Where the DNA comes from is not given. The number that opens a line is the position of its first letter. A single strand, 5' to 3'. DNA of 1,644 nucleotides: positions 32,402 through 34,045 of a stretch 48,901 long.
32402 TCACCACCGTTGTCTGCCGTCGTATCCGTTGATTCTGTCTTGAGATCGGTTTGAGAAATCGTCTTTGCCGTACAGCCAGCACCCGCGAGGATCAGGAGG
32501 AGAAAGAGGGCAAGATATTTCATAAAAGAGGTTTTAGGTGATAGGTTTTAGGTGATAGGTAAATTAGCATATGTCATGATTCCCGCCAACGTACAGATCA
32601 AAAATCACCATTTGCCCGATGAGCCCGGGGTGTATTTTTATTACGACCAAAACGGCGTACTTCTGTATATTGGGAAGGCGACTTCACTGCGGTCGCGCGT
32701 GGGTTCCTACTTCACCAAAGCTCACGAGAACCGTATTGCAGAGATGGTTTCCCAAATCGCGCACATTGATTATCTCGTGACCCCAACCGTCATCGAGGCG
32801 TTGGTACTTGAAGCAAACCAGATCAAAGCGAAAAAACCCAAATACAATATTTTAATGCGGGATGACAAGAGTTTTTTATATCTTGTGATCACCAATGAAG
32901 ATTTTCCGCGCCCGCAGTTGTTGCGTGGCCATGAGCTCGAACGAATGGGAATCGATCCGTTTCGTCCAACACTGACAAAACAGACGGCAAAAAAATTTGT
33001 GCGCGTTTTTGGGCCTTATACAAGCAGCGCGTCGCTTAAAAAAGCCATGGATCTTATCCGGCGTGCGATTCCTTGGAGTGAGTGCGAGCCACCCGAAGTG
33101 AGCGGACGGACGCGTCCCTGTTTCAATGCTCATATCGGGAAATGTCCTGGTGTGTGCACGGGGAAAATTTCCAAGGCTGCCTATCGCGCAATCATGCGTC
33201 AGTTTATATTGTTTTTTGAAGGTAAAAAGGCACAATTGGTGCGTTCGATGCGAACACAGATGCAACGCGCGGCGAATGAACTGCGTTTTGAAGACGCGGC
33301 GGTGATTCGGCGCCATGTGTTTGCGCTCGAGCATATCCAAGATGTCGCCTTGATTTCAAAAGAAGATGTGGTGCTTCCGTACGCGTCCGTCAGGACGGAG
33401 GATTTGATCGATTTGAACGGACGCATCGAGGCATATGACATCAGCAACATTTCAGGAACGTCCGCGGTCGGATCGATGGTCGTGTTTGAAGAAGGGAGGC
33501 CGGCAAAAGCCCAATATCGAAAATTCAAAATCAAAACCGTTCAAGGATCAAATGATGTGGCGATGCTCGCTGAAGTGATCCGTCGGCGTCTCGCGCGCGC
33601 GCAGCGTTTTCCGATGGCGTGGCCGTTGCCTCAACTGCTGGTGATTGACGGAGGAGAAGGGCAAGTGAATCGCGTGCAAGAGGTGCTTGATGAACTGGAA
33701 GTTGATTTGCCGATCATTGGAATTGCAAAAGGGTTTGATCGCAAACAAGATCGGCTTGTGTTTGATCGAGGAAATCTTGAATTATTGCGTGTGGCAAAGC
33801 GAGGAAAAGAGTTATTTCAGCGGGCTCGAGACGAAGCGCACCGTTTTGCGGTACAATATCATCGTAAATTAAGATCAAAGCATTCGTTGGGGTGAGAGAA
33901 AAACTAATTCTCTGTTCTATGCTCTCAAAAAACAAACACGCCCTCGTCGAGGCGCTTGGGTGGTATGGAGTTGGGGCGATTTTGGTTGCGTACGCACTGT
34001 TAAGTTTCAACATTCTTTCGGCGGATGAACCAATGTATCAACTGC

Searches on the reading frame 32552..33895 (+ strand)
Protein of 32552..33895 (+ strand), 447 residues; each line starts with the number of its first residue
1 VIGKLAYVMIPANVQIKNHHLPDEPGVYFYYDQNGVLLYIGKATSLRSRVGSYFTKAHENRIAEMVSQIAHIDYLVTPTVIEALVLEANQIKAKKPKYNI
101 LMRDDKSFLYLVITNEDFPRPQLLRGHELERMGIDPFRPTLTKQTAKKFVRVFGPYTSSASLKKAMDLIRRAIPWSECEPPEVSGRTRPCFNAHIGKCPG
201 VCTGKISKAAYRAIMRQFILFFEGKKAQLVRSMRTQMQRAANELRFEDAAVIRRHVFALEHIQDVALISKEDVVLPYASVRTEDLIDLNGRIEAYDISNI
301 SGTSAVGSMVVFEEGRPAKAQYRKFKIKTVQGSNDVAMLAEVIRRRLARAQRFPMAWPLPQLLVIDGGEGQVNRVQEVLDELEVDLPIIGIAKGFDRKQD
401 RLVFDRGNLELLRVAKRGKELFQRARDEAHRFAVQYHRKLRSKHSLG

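Call 101: search_protein_families(library=pfam, proteins=[window:32552-33895:+], max_evalue=0.00001)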
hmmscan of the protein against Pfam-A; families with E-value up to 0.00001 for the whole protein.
window:32552-33895:+ (447 aa): 3 families
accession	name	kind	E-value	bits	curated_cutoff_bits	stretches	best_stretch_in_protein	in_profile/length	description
PF08459.17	UvrC_RNaseH_dom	-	8.3e-46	156.2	22.3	1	289-434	10-159/159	UvrC RNAse H endonuclease domain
PF01541.30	GIY-YIG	-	9.3e-07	29.5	22.6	1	25-99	2-78/78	GIY-YIG catalytic domain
PF02151.25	UVR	-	6.8e-06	26.1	21.5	0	228-259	2-33/36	UvrB/uvrC motif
